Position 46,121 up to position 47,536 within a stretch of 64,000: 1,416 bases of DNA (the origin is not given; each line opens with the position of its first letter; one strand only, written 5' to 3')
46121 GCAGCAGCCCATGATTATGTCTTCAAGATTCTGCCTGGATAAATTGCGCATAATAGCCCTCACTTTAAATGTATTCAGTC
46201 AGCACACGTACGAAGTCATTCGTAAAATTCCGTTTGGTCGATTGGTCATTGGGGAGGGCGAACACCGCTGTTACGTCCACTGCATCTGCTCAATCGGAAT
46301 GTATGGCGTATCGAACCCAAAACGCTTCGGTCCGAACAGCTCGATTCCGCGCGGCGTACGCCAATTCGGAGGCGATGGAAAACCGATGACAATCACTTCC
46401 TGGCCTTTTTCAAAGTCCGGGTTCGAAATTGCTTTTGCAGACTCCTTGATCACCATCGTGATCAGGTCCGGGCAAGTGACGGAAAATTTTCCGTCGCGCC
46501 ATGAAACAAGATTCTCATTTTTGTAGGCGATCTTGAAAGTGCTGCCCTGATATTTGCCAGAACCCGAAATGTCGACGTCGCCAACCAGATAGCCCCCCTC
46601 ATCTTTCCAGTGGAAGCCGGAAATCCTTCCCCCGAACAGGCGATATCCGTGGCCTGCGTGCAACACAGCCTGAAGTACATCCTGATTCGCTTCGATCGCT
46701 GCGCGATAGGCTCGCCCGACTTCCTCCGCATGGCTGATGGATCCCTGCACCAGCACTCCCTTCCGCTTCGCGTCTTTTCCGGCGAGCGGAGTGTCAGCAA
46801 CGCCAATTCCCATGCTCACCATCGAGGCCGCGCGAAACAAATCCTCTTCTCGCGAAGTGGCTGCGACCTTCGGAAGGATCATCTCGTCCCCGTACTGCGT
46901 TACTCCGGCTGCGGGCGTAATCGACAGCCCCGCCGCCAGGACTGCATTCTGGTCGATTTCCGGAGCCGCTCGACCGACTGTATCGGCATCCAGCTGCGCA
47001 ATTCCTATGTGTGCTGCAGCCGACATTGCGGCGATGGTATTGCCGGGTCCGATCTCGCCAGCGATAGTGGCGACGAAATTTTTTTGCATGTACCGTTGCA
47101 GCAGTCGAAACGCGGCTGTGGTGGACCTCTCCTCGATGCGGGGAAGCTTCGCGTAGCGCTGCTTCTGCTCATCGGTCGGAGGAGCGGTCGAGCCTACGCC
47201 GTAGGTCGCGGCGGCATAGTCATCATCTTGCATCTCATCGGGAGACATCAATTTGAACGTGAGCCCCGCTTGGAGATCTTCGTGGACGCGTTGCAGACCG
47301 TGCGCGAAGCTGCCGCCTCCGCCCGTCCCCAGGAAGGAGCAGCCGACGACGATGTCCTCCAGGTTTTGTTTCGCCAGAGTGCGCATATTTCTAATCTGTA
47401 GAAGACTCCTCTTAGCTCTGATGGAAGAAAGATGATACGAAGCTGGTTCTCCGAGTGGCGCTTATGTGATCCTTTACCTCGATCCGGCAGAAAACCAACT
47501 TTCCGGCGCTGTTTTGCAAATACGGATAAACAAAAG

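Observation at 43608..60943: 17-kb divergent island: two HyuA/HyuB pairs, tandem DUF917 paralogues, an NCS1 permease and a dedicated TonB-dependent receptor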

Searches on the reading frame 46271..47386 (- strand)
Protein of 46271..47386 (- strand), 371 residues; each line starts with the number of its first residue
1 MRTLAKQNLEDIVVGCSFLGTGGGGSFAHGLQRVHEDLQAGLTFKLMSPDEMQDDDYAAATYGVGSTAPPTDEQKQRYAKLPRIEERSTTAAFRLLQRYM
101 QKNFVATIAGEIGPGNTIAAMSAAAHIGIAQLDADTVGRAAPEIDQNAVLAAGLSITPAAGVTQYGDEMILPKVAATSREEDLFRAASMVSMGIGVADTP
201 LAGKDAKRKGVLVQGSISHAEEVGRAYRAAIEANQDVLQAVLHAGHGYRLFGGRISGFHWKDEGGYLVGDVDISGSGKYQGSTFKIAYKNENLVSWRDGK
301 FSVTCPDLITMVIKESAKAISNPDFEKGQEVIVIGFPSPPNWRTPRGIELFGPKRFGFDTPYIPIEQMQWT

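Call 3: search_protein_families(library=pfam, proteins=[window:46271-47386:-])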
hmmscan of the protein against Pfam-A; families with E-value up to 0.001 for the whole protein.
window:46271-47386:- (371 aa): 2 families
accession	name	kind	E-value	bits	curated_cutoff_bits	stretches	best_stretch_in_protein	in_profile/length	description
PF20906.3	S-Me-THD_C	-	5e-53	179.7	27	1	181-365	7-190/190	S-Me-THD-like, C-terminal domain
PF06032.18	S-Me-THD_N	-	1.3e-35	123.2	27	1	8-172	2-157/158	S-Me-THD-like, N-terminal domain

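Call 4: search_protein_families(library=ncbifam, proteins=[window:46271-47386:-])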
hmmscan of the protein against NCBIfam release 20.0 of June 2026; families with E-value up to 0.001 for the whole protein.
window:46271-47386:- (371 aa): 2 families
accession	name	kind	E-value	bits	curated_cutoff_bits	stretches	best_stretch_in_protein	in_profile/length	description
NF058532.1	CH3_S_uro_de_S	equivalog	9.5e-22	77.4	450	1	2-335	1-321/352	S-methyl thiohydantoin desulfurase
NF058529.1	thiohydan_desulf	equivalog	1.1e-21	77.4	440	1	2-334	1-327/362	thiohydantoin desulfurase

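Call 25: find_homologous_proteins(query=window:46271-47386:-, max_evalue=1e-20)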
Query window:46271-47386:- (371 aa): 333 proteins with E <= 1e-20 among 7878 candidates; the best 120 are listed.
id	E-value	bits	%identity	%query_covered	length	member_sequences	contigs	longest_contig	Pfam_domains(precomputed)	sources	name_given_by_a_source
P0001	6.6e-235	797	95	100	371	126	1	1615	PF20906.4,PF06032.19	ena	-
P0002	9.7e-223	757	89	100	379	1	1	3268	PF20906.4,PF06032.19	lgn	-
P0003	4.0e-222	755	90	100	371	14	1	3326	PF20906.4,PF06032.19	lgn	-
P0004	1.5e-221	753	88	100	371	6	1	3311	PF20906.4,PF06032.19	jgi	-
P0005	2.8e-220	749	88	100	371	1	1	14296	PF20906.4,PF06032.19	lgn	-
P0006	1.9e-218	743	88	100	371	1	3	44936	PF20906.4,PF06032.19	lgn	-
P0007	1.7e-210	717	83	100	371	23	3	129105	PF20906.4,PF06032.19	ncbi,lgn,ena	ncbi:MAG: DUF917 domain-containing protein [Candidatus Acidiferrales bacterium]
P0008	2.0e-205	700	82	100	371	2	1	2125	PF20906.4,PF06032.19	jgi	jgi:uncharacterized protein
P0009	7.2e-203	692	81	100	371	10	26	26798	PF20906.4,PF06032.19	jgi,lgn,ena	jgi:DUF917 family protein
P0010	6.4e-197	672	79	100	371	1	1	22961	PF20906.4,PF06032.19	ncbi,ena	-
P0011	1.9e-175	602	71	99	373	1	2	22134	PF20906.4,PF06032.19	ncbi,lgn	ncbi:MAG: DUF917 domain-containing protein [Candidatus Acidiferrales bacterium]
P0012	1.4e-174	599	71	99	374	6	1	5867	PF20906.4,PF06032.19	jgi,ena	-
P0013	2.8e-168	578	68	99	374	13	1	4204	PF20906.4,PF06032.19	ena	-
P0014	2.7e-155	535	62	99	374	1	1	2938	PF20906.4,PF06032.19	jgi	-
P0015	2.0e-153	529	62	99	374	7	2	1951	PF20906.4,PF06032.19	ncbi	-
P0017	1.4e-151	523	62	99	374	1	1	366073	PF20906.4,PF06032.19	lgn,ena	-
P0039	1.3e-144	500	59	99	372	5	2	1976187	PF20906.4,PF06032.19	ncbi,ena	-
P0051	9.6e-120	418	52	99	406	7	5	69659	PF20906.4,PF06032.19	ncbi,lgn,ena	-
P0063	1.4e-103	365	47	99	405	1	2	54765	PF20906.4,PF06032.19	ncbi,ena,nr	ncbi:MAG: DUF917 domain-containing protein [Woeseiaceae bacterium]|nr:DUF917 domain-containing prote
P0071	1.3e-101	359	46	98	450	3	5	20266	PF20906.4,PF06032.19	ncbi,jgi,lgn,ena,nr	ncbi:MAG: DUF917 domain-containing protein [Myxococcales bacterium]|nr:DUF917 domain-containing prot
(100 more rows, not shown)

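Call 26: find_encoding_contigs(protein=P0007, flank=10000, max_places=2)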
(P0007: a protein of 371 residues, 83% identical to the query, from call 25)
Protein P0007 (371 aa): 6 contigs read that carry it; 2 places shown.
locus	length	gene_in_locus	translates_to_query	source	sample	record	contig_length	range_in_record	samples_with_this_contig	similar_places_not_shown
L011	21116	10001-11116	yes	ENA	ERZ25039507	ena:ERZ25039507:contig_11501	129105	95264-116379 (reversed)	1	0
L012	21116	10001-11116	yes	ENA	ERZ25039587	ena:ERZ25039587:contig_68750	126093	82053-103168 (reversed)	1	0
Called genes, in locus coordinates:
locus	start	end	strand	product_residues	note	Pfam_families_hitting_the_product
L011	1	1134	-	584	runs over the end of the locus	PF02538:Hydantoinase_B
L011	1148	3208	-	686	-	PF05378:Hydant_A_N, PF01968:Hydantoinase_A, PF19278:Hydant_A_C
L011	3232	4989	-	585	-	PF02538:Hydantoinase_B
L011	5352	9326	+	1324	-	PF13620:CarboxypepD_reg, PF13715:CarbopepD_reg_2 (weak), PF25183:OMP_b-brl_4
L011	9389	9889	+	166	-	-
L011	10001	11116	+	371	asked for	PF06032:S-Me-THD_N, PF20906:S-Me-THD_C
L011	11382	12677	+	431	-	PF02133:Transp_cyt_pur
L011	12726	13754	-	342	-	PF00753:Lactamase_B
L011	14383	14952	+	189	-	PF01548:DEDD_Tnp_IS110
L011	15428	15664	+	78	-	-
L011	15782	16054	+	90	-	PF02661:Fic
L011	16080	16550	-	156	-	-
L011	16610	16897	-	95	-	PF13560:HTH_31, PF12844:HTH_19, PF01381:HTH_3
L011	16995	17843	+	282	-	-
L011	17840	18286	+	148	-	-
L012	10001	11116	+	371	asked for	PF06032:S-Me-THD_N, PF20906:S-Me-THD_C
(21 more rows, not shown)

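Call 27: find_encoding_contigs(protein=P0017, flank=10000, max_places=2)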
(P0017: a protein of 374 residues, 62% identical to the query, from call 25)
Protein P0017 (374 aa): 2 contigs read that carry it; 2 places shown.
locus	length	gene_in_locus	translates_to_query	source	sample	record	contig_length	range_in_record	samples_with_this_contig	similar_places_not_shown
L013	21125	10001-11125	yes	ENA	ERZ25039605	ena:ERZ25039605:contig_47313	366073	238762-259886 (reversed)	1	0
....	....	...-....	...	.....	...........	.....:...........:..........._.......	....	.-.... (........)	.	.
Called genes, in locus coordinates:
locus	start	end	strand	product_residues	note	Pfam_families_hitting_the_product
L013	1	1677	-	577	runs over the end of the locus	PF02538:Hydantoinase_B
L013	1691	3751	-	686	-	PF05378:Hydant_A_N, PF01968:Hydantoinase_A, PF19278:Hydant_A_C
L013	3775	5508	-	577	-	PF02538:Hydantoinase_B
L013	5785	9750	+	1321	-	PF13620:CarboxypepD_reg, PF13715:CarbopepD_reg_2 (weak), PF25183:OMP_b-brl_4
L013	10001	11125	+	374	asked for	PF06032:S-Me-THD_N, PF20906:S-Me-THD_C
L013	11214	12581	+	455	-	PF02133:Transp_cyt_pur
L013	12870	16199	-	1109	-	PF07638:Sigma70_ECF, PF08281:Sigma70_r4_2 (weak), PF00069:Pkinase, PF01636:APH (faint), PF07714:PK_Tyr_Ser-Thr, PF03109:ABC1 (weak), PF26549:Tricorn_N, PF26549:Tricorn_N (weak), +2 more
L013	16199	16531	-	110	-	-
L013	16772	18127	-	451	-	PF00324:AA_permease, PF13520:AA_permease_2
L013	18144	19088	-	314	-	PF00491:Arginase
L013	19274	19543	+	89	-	PF08681:TacA1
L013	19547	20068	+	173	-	PF13508:Acetyltransf_7 (weak), PF13673:Acetyltransf_10 (weak)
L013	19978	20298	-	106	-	-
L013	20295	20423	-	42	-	-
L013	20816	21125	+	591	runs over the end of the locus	PF05231:MASE1, PF00989:PAS, PF13185:GAF_2 (faint), PF13188:PAS_8 (weak), PF08448:PAS_4, PF13426:PAS_9 (weak)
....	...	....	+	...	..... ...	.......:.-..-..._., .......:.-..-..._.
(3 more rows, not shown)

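Call 28: find_encoding_contigs(protein=P0039, flank=10000, max_places=2)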
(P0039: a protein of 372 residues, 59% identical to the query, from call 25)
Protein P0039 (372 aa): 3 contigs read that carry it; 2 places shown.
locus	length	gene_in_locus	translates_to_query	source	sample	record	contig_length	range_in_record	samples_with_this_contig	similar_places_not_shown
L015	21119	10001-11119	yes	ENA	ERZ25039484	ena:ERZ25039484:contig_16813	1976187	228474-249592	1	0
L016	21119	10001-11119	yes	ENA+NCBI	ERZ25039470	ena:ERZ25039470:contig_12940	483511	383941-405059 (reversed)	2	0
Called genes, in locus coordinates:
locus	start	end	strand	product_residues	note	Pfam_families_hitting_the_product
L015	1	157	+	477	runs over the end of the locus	PF11721:Malectin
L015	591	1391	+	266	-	PF02574:S-methyl_trans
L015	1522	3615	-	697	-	PF01074:Glyco_hydro_38N (faint), PF16477:DUF5054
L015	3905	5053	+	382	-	PF00144:Beta-lactamase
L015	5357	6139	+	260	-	PF13620:CarboxypepD_reg, PF13715:CarbopepD_reg_2, PF17210:SdrD_B (weak)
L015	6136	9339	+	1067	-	PF25183:OMP_b-brl_4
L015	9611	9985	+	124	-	-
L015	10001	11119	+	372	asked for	PF06032:S-Me-THD_N, PF20906:S-Me-THD_C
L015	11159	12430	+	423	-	PF02133:Transp_cyt_pur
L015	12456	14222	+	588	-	PF02538:Hydantoinase_B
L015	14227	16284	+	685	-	PF05378:Hydant_A_N, PF01968:Hydantoinase_A, PF19278:Hydant_A_C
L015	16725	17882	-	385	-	-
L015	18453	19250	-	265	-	PF00005:ABC_tran, PF13304:AAA_21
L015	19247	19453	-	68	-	-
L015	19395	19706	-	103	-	PF00392:GntR (weak)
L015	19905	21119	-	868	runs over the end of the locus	PF12704:MacB_PCD, PF02687:FtsX, PF12704:MacB_PCD, PF02687:FtsX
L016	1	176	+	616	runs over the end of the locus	PF11721:Malectin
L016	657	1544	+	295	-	PF02574:S-methyl_trans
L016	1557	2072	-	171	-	-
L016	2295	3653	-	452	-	PF01074:Glyco_hydro_38N (weak), PF16477:DUF5054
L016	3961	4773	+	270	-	PF00144:Beta-lactamase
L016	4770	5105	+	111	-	PF00144:Beta-lactamase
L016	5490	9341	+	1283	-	PF13620:CarboxypepD_reg, PF13715:CarbopepD_reg_2 (faint), PF25183:OMP_b-brl_4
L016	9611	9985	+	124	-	-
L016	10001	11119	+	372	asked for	PF06032:S-Me-THD_N, PF20906:S-Me-THD_C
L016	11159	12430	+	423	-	PF02133:Transp_cyt_pur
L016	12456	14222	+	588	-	PF02538:Hydantoinase_B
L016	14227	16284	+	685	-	PF05378:Hydant_A_N, PF01968:Hydantoinase_A, PF19278:Hydant_A_C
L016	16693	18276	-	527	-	-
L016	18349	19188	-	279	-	PF00005:ABC_tran, PF13304:AAA_21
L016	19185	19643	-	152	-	PF00392:GntR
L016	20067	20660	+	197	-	PF28445:DUF8403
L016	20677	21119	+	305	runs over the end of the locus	-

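Call 76: find_encoding_contigs(protein=P0051, flank=8000, max_places=1)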
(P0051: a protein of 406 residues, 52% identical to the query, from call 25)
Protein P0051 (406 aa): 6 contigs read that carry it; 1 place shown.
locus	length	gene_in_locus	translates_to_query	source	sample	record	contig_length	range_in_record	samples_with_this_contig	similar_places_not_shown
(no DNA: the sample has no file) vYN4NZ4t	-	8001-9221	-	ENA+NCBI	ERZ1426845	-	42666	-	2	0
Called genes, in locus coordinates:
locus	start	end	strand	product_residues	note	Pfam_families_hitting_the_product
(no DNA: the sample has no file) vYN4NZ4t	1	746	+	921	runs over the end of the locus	PF02739:5_3_exonuc_N, PF01367:5_3_exonuc, PF01612:DNA_pol_A_exo1, PF22619:DNA_polI_exo1, PF00476:DNA_pol_A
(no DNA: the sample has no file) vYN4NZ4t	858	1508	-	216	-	PF01926:MMR_HSR1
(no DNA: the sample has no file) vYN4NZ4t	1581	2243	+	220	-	PF00034:Cytochrom_C, PF13442:Cytochrome_CBB3 (weak), PF00034:Cytochrom_C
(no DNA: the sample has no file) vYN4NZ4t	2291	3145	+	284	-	PF01323:DSBA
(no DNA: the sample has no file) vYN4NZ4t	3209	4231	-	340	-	PF13367:PrsW-protease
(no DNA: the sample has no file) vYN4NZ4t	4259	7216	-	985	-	-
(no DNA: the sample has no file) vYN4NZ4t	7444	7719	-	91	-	-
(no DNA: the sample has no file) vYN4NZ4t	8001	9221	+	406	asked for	PF06032:S-Me-THD_N, PF20906:S-Me-THD_C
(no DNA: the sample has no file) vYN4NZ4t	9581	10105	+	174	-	PF00034:Cytochrom_C (weak), PF13442:Cytochrome_CBB3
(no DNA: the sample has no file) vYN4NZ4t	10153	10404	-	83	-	PF04380:BMFP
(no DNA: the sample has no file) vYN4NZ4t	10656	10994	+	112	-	PF00543:P-II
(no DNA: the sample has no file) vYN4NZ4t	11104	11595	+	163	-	PF13511:DUF4124 (weak)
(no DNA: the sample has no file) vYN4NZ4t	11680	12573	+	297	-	PF03446:NAD_binding_2, PF03807:F420_oxidored, PF14833:NAD_binding_11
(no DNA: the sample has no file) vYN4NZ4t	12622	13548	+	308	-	PF01379:Porphobil_deam, PF03900:Porphobil_deamC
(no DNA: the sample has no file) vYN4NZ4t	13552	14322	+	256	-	PF02602:HEM4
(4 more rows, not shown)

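Call 77: find_encoding_contigs(protein=P0071, flank=8000, max_places=1)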
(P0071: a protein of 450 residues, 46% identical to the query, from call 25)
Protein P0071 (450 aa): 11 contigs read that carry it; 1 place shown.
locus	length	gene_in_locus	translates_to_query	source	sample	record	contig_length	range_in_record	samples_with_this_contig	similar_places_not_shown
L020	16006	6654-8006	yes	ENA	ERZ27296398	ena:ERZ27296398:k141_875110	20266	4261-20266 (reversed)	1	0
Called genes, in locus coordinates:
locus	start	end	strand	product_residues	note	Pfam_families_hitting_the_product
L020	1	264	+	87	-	?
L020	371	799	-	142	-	PF12680:SnoaL_2 (weak)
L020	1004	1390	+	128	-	-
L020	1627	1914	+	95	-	-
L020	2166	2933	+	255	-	PF07298:NnrU (weak), PF04191:PEMT (weak), PF04140:ICMT (faint)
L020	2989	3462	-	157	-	-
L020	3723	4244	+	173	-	PF15956:DUF4760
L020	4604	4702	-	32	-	-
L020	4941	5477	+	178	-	-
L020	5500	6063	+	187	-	-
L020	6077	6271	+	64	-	-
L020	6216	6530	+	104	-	-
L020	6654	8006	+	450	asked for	PF06032:S-Me-THD_N, PF20906:S-Me-THD_C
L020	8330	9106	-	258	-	PF01209:Ubie_methyltran, PF02353:CMAS (weak), PF13489:Methyltransf_23, PF08003:Methyltransf_9, PF13847:Methyltransf_31, PF08241:Methyltransf_11, PF08242:Methyltransf_12, PF13649:Methyltransf_25, +2 more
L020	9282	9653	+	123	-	PF00903:Glyoxalase, PF18029:Glyoxalase_6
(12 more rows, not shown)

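Call 78: find_encoding_contigs(protein=P0063, flank=8000, max_places=1)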
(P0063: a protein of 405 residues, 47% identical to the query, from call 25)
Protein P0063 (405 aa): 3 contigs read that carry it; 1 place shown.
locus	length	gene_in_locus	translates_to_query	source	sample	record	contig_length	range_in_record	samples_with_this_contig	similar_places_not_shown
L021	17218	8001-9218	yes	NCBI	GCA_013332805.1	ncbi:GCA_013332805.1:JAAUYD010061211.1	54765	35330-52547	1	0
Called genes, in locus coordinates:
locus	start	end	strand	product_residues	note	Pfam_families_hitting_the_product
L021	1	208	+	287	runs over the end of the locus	PF00140:Sigma70_r1_2 (weak), PF04542:Sigma70_r2, PF04545:Sigma70_r4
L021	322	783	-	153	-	PF04828:GFA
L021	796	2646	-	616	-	PF00486:Trans_reg_C, PF13414:TPR_11 (faint), PF13428:TPR_14 (faint), PF13432:TPR_16 (faint), PF14559:TPR_19 (faint), PF00515:TPR_1 (faint), PF07719:TPR_2 (faint), PF13181:TPR_8 (faint)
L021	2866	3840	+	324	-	-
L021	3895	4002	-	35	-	PF11948:DUF3465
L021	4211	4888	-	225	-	PF13441:Gly-zipper_YMGG, PF05433:Rick_17kDa_Anti (faint), PF13488:Gly-zipper_Omp, PF00691:OmpA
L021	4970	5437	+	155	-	-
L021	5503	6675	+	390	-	PF02771:Acyl-CoA_dh_N, PF02770:Acyl-CoA_dh_M, PF00441:Acyl-CoA_dh_1, PF08028:Acyl-CoA_dh_2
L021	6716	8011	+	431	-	PF01554:MatE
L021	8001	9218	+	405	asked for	PF06032:S-Me-THD_N, PF20906:S-Me-THD_C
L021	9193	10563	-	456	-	PF01554:MatE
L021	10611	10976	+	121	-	-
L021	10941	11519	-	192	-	PF04203:Sortase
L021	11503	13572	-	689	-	PF08487:VIT, PF13757:VIT_2, PF00092:VWA, PF13519:VWA_2, PF13768:VWA_3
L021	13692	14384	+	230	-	PF00072:Response_reg, PF00486:Trans_reg_C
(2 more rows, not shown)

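Call 79: search_dna_similar(query=window:46271-47386:-, collection=plasmids, mode=protein, max_rows=25, max_evalue=1e-10)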
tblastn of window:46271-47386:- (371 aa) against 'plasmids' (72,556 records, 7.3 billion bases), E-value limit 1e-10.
Records with a match: 128; places in all: 190; records where one place covers at least 80% of the query: 114.
Best place of each record, by identity: <60% 128.
By first word of the organism name: Rhizobium 27; Lactiplantibacillus 15; Shinella 10; Haloferax 7; Parageobacillus 5; Enterococcus 5; Arsenophonus 5; Pediococcus 4; Limosilactobacillus 4; Ketogulonicigenium 4; and 26 more.
By predicted mobility (MOB-suite, as given by PLSDB): non-mobilizable 70; conjugative 29; mobilizable 29.
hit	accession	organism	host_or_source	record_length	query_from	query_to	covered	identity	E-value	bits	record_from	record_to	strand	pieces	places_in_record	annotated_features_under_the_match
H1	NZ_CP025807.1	Sulfitobacter sp. SK012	Marine Sediment,North Sea (sediment)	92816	1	364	98%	34.1%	2e-56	205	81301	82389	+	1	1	DUF917 domain-containing protein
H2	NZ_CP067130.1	Paracoccus seriniphilus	cell culture,washing water of Bugula ...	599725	1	365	98%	33.9%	3e-56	205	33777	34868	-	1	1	DUF917 domain-containing protein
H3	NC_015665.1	Parageobacillus thermoglucosidasius C56-YS93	-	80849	1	368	99%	32.2%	7e-40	157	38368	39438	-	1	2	DUF917 domain-containing protein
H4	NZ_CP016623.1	Parageobacillus thermoglucosidasius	generic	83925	1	368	99%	32.2%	7e-40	157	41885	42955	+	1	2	DUF917 domain-containing protein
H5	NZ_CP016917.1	Parageobacillus thermoglucosidasius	generic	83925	1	368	99%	32.2%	7e-40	157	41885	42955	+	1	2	DUF917 domain-containing protein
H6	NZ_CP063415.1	Parageobacillus thermoglucosidasius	soil,soil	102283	1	368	99%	32.2%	7e-40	157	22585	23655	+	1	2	DUF917 domain-containing protein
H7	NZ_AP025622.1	Parageobacillus thermoglucosidasius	-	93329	1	368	99%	32.0%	6e-40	158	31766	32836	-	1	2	DUF917 domain-containing protein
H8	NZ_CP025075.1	[Bacillus] caldolyticus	agar plate,agar plate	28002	1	368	99%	32.0%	4e-39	155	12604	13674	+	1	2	DUF917 domain-containing protein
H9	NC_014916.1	Geobacillus sp. Y412MC52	Obsidian Hot Spring in Yellowstone ...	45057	1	368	99%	32.0%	5e-39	155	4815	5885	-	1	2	DUF917 domain-containing protein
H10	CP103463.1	Geobacillus sp. CX412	-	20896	1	368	99%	31.7%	3e-39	155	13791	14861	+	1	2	record has no annotation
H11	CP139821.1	Lactiplantibacillus plantarum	Homo sapiens,whole organism,milk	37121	1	369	99%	30.7%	2e-32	135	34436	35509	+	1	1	DUF917 domain-containing protein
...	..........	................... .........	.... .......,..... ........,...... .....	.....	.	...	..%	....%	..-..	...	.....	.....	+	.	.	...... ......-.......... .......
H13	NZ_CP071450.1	Lactiplantibacillus plantarum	Tissue sample,Rice wine rice syrup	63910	1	369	99%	30.7%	2e-32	135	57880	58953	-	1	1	DUF917 domain-containing protein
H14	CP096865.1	Lactiplantibacillus plantarum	pure culture,mulberry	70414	1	369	99%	30.7%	2e-32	135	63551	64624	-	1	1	DUF917 domain-containing protein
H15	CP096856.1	Lactiplantibacillus plantarum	pure culture,blueberry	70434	1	369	99%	30.7%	2e-32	135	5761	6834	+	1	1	DUF917 domain-containing protein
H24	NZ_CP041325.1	Planococcus glaciei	Homo sapiens,cell culture,blood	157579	1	368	99%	30.5%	3e-37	150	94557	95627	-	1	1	DUF917 domain-containing protein | cytosine permease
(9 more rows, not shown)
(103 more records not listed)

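Call 80: get_annotated_region(hit=H1, flank=8000)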
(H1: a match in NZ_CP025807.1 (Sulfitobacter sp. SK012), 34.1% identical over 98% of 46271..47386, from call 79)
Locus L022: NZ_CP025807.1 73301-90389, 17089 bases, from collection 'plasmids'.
description: Sulfitobacter sp. SK012 plasmid unnamed4, complete sequence
organism: Sulfitobacter sp. SK012 (NCBI taxid 1389005)
taxonomy: Bacteria; Pseudomonadota; Alphaproteobacteria; Rhodobacterales; Roseobacteraceae; Sulfitobacter; Sulfitobacter sp. SK012
host: -; source: Marine Sediment,North Sea (sediment); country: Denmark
typing (MOB-suite, as given by PLSDB): conjugative; relaxase MOBP; mating-pair formation MPF_T
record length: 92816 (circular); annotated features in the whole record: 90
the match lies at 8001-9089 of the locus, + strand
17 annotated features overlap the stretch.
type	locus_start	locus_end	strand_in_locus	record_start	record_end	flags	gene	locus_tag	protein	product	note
CDS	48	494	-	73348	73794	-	-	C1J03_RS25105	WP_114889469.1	Lrp/AsnC family transcriptional regulator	-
CDS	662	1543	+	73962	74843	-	-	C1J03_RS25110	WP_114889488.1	citrulline utilization hydrolase CtlX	-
CDS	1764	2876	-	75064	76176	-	-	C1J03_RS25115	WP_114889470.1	M14-type cytosolic carboxypeptidase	-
CDS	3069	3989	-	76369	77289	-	-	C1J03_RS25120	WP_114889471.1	LysR family transcriptional regulator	GO:0006355 - regulation of DNA-templated transcription [Evidence IEA]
CDS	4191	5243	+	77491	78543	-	-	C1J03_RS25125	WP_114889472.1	extracellular solute-binding protein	-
CDS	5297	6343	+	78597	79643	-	-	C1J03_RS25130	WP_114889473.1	ABC transporter ATP-binding protein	-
CDS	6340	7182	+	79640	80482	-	-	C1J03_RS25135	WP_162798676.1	ABC transporter permease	GO:0055085 - transmembrane transport [Evidence IEA]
CDS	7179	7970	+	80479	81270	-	-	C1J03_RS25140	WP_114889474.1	ABC transporter permease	GO:0055085 - transmembrane transport [Evidence IEA]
CDS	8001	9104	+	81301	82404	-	-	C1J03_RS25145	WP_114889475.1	DUF917 domain-containing protein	-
CDS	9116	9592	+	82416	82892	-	-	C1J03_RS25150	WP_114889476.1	cupin domain-containing protein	-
CDS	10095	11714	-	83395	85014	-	-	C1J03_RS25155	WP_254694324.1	acetolactate synthase large subunit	-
CDS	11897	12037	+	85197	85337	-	-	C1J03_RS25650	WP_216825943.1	hypothetical protein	-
CDS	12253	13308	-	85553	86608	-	-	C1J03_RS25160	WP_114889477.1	helix-turn-helix transcriptional regulator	GO:0006355 - regulation of DNA-templated transcription [Evidence IEA]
CDS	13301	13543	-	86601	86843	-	-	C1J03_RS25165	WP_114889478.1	hypothetical protein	-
CDS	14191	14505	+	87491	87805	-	-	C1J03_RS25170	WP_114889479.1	DUF736 family protein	-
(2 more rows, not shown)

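Call 81: get_annotated_region(hit=H3, flank=8000)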
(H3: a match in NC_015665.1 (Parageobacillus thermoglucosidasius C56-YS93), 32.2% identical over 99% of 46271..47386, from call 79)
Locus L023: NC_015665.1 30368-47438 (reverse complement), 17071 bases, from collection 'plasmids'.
description: Parageobacillus thermoglucosidasius C56-YS93 plasmid pGEOTH01, complete sequence
organism: Parageobacillus thermoglucosidasius C56-YS93 (NCBI taxid 634956)
taxonomy: Bacteria; Bacillota; Bacilli; Bacillales; Bacillaceae; Parageobacillus; Parageobacillus thermoglucosidasius; Parageobacillus thermoglucosidasius C56-YS93
host: -; source: -; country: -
typing (MOB-suite, as given by PLSDB): non-mobilizable
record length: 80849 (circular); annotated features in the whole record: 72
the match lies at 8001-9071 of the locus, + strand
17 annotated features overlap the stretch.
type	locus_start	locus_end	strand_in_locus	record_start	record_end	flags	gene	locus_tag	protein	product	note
CDS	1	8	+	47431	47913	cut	-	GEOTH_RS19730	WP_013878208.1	hypothetical protein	-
CDS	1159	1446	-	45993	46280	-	-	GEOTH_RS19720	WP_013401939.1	hypothetical protein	-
CDS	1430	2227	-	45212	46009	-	-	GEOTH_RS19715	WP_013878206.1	ParA family protein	-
CDS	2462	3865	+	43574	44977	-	-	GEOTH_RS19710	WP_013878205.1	sigma-54-dependent Fis family transcriptional regulator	-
CDS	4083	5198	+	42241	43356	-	-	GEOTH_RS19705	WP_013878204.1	DUF917 domain-containing protein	-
CDS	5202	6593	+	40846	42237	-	-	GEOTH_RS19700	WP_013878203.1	hydantoinase/oxoprolinase N-terminal domain-containing protein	-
CDS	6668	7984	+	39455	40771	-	-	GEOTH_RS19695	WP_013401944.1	cytosine permease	-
CDS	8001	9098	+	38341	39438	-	-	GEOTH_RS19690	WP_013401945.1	DUF917 domain-containing protein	-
CDS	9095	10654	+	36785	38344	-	-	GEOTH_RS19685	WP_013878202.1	hydantoinase/oxoprolinase family protein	-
CDS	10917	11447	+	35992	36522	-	-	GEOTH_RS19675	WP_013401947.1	hypothetical protein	-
CDS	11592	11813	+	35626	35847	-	-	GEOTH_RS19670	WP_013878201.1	DUF1659 domain-containing protein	-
CDS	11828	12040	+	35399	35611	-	-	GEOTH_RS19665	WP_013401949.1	DUF2922 domain-containing protein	-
CDS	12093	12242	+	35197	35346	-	-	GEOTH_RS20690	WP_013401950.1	YvrJ family protein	-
CDS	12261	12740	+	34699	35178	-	-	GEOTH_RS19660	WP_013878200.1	M15 family metallopeptidase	-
CDS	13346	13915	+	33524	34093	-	-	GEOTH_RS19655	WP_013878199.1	site-specific integrase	-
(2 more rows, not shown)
